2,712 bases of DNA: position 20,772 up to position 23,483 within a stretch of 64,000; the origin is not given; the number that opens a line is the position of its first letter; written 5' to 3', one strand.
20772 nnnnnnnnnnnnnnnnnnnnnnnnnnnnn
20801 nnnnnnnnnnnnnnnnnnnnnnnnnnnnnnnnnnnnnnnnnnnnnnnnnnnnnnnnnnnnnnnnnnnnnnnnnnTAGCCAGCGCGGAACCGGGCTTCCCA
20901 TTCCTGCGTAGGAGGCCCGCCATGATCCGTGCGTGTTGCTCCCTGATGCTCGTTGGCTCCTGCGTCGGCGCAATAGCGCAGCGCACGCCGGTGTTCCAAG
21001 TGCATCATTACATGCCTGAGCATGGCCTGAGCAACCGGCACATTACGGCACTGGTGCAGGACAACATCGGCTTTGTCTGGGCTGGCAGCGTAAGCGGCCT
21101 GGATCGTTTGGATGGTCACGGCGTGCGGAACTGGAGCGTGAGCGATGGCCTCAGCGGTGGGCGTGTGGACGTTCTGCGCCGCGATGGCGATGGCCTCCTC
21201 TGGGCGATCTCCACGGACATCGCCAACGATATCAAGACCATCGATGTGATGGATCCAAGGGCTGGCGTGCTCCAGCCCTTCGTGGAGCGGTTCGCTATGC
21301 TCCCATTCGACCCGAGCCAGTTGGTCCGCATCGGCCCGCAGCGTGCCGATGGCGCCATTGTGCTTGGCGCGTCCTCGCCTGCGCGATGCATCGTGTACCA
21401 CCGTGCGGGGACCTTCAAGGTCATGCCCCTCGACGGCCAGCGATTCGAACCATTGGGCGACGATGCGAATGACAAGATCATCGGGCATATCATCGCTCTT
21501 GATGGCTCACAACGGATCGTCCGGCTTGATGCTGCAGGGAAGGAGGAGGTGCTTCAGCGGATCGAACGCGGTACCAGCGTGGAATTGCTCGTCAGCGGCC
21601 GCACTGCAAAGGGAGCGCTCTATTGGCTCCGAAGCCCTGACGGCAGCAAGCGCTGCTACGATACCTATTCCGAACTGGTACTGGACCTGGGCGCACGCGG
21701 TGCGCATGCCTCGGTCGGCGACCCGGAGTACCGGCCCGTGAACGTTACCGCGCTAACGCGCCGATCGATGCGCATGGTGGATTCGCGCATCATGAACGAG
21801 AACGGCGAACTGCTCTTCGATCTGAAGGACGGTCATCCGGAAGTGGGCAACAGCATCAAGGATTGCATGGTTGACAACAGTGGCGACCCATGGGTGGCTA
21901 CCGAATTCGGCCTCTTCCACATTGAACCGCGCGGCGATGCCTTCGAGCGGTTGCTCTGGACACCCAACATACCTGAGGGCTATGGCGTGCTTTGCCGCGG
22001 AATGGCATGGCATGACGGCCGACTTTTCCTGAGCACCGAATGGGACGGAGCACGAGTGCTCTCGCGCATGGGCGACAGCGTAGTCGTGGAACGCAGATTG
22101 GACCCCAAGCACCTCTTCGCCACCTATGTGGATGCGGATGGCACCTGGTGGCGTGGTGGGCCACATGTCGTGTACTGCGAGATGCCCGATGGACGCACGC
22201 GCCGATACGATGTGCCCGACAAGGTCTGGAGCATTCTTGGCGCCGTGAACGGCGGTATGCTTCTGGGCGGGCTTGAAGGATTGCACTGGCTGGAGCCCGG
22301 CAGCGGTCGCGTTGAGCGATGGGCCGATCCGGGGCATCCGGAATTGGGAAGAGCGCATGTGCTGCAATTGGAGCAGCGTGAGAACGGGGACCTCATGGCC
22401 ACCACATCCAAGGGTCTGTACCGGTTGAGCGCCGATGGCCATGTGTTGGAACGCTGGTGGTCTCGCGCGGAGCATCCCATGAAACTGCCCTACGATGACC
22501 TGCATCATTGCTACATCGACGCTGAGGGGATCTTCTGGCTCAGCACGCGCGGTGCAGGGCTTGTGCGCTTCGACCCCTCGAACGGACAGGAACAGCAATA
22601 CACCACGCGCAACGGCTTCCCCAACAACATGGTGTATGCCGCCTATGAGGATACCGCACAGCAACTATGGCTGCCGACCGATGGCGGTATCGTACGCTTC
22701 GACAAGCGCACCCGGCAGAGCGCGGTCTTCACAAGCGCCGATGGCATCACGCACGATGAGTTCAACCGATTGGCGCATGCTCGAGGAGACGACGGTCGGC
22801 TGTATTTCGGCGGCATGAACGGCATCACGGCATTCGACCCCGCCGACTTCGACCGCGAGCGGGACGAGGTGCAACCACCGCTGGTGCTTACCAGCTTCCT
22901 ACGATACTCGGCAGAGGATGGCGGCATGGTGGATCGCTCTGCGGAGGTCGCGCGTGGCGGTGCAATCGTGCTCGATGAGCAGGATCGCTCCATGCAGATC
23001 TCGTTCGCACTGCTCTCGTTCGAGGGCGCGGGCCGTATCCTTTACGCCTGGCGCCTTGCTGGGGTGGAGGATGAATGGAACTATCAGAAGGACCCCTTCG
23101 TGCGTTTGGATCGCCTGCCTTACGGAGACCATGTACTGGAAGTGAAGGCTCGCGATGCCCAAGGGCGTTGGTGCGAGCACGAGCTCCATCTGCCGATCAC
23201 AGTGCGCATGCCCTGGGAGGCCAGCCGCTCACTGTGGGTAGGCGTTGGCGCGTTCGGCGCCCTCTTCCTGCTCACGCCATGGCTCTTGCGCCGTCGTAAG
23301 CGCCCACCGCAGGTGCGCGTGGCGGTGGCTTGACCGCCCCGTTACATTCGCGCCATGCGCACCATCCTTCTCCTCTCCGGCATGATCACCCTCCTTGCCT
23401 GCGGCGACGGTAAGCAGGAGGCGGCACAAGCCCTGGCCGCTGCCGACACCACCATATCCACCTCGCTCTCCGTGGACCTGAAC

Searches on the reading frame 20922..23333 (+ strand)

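Call 25: search_protein_families(library=pfam, proteins=[window:20922-23333:+], max_evalue=0.001)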
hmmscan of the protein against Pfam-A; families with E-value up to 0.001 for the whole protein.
window:20922-23333:+ (803 aa): 3 families
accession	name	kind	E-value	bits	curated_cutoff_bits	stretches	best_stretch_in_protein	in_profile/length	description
PF07495.19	Y_Y_Y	-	3.9e-08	33.5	26.6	1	700-761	2-64/65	Y_Y_Y domain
PF07494.17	Reg_prop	-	2.7e-07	30.4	20.4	0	35-56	1-22/24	Two component regulator propeller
PF08450.18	SGL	-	0.00075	19.6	26.3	0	537-633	14-105/246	SMP-30/Gluconolactonase/LRE-like region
